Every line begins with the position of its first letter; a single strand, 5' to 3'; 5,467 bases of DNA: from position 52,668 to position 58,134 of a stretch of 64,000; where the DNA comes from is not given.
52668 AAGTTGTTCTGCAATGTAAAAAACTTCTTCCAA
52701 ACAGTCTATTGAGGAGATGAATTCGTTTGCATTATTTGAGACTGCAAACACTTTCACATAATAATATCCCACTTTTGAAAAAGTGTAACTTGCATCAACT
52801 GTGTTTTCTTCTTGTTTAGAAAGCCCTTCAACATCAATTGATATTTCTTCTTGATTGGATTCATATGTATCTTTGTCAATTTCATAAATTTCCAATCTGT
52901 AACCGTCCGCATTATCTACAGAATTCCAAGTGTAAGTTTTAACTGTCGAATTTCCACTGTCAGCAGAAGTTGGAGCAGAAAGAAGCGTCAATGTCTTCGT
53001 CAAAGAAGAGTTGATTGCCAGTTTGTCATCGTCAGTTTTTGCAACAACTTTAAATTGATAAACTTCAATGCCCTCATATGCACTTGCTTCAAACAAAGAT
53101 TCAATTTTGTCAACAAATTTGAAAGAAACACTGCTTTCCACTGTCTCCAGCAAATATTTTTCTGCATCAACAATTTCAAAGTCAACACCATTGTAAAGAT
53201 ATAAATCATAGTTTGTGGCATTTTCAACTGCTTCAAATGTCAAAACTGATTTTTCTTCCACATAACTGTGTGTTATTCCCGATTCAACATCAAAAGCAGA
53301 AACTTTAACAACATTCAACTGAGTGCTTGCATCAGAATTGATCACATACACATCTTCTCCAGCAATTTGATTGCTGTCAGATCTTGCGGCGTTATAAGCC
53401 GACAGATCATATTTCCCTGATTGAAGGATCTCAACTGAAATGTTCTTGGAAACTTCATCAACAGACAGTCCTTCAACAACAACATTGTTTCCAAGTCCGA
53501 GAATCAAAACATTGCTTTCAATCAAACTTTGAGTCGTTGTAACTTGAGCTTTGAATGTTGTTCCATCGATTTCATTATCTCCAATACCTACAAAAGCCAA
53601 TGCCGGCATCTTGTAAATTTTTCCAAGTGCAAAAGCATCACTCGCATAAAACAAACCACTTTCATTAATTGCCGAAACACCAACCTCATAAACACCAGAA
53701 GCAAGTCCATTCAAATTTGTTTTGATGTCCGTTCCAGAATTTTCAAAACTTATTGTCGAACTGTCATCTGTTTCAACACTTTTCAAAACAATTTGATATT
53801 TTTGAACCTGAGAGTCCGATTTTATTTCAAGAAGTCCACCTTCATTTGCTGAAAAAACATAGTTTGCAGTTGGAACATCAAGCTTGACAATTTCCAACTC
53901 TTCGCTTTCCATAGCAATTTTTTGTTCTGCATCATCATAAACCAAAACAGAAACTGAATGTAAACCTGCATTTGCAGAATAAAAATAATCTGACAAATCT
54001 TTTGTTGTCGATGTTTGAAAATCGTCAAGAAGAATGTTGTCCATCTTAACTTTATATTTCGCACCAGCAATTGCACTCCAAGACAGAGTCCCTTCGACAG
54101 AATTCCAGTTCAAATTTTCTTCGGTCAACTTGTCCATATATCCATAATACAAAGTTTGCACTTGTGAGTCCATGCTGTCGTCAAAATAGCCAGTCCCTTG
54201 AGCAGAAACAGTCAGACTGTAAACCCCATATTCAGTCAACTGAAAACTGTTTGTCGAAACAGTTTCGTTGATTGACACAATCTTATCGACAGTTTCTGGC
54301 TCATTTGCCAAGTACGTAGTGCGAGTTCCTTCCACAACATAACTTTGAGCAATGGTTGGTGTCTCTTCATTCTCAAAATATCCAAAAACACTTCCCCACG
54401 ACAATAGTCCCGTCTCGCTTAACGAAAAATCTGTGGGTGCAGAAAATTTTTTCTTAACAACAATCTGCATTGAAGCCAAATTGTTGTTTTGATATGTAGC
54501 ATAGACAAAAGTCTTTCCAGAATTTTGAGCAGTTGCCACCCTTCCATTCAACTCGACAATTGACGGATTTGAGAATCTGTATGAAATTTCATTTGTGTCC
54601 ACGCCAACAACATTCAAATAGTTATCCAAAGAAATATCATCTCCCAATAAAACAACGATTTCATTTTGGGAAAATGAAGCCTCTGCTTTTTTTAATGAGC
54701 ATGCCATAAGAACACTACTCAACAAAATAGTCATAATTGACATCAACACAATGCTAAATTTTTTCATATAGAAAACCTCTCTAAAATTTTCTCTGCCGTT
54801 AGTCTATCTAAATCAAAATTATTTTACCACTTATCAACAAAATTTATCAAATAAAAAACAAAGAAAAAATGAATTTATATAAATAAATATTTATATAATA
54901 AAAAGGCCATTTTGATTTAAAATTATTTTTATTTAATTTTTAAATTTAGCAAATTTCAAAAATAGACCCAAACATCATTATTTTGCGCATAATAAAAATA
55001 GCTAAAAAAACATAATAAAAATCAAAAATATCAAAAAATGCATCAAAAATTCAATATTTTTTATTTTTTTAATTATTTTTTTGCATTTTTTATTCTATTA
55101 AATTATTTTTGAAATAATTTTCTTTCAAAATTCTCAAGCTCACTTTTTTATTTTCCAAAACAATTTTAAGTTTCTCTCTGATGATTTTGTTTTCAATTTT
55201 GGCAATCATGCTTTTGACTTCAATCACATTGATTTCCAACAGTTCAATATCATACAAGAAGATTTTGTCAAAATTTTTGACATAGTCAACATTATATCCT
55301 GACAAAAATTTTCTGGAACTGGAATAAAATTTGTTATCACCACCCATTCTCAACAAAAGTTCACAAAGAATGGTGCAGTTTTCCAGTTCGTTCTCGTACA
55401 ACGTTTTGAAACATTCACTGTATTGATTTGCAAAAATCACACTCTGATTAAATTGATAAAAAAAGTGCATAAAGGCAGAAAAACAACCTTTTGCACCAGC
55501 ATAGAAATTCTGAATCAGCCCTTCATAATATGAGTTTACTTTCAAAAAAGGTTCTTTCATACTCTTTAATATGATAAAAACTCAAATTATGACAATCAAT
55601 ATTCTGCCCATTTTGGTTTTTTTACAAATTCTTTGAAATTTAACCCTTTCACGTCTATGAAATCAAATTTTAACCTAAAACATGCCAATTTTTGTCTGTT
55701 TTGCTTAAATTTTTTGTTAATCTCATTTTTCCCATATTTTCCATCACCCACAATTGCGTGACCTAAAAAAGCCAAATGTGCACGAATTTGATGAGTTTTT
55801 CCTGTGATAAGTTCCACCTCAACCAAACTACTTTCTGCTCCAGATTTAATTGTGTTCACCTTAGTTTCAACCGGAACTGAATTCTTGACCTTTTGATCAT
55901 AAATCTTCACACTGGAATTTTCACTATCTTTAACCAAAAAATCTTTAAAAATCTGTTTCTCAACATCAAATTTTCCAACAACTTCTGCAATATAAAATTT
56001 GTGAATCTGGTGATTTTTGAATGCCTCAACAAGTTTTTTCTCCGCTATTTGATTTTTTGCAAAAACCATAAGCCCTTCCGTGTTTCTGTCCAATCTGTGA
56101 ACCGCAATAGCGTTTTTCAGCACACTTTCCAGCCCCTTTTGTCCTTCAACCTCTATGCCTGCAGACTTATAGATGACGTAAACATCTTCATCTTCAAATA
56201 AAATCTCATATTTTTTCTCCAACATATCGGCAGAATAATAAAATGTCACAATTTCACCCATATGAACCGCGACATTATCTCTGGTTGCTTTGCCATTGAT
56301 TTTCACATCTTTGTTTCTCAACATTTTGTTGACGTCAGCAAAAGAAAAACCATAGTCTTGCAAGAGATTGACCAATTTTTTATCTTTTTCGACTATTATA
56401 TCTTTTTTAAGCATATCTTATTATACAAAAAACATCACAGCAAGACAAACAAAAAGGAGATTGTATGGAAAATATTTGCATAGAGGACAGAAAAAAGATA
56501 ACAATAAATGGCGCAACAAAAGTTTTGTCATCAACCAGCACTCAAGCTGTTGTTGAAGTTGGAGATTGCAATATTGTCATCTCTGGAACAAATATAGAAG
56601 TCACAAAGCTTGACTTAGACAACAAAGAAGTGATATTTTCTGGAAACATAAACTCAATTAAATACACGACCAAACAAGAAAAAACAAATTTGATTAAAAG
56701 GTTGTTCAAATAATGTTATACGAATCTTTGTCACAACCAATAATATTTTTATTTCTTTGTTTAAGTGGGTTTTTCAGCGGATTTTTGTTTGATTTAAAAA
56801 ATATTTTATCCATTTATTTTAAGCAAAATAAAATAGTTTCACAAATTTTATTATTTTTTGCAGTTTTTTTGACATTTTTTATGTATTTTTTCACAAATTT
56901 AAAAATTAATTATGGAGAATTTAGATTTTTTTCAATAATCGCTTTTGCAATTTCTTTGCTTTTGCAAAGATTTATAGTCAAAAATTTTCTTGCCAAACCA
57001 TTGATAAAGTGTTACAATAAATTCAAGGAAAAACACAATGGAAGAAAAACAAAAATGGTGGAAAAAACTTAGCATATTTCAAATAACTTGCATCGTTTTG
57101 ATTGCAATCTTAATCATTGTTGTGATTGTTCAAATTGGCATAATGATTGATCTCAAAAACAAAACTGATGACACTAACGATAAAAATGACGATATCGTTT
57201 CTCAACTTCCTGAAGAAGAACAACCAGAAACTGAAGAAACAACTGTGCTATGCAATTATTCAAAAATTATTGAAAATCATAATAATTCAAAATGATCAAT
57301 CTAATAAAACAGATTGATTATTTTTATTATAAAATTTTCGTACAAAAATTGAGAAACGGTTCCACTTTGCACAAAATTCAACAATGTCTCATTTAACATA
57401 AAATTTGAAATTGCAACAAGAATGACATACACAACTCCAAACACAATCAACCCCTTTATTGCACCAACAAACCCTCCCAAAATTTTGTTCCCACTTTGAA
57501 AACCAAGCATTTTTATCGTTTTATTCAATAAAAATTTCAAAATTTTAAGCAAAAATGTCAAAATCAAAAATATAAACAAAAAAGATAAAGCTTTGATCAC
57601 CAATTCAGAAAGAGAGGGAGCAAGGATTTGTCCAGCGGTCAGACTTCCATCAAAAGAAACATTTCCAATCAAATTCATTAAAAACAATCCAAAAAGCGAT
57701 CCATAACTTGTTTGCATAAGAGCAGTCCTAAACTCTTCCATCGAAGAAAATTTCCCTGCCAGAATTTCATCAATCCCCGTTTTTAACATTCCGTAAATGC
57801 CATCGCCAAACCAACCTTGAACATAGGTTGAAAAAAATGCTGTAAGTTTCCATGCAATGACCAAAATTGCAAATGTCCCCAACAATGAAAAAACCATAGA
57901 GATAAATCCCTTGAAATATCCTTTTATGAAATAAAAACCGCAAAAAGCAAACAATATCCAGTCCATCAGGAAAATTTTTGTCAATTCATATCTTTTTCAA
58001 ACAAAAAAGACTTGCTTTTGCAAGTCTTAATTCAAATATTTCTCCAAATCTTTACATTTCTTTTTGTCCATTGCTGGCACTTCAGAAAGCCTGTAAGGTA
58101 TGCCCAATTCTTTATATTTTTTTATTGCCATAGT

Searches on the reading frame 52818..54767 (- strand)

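Call 91: search_protein_families(library=pfam, proteins=[window:52818-54767:-], max_evalue=1)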
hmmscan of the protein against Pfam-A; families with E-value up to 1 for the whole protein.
window:52818-54767:- (650 aa): 1 family
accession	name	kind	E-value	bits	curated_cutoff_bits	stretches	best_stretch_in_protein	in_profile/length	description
PF24421.1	Ig_J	-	0.017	15.7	29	1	325-371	42-89/104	Tip attachment protein J, Ig-like domain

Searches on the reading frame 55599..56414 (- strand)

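Call 63: search_protein_families(library=pfam, proteins=[window:55599-56414:-], max_evalue=0.001)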
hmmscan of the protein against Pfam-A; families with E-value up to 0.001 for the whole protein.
window:55599-56414:- (272 aa): 1 family
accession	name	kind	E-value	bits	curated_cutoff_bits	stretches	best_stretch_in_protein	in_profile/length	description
PF00849.27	PseudoU_synth_2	-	7.5e-28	98.1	26.8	1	78-215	2-151/152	RNA pseudouridylate synthase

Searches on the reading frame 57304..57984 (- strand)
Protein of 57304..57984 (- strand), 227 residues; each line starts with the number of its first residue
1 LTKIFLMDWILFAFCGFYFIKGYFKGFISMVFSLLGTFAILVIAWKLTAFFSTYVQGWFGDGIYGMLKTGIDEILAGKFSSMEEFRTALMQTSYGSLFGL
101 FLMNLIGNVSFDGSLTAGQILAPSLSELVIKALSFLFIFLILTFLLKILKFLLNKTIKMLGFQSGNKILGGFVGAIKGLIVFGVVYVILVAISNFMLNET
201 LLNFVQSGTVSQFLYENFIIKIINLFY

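Call 63: search_protein_families(library=pfam, proteins=[window:57304-57984:-], max_evalue=0.001)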
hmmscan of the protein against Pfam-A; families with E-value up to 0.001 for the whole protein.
window:57304-57984:- (227 aa): 1 family
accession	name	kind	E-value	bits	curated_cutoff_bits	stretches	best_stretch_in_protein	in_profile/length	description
PF02674.22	Colicin_V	-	1.1e-14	55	29.3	1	7-195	1-123/144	Colicin V production protein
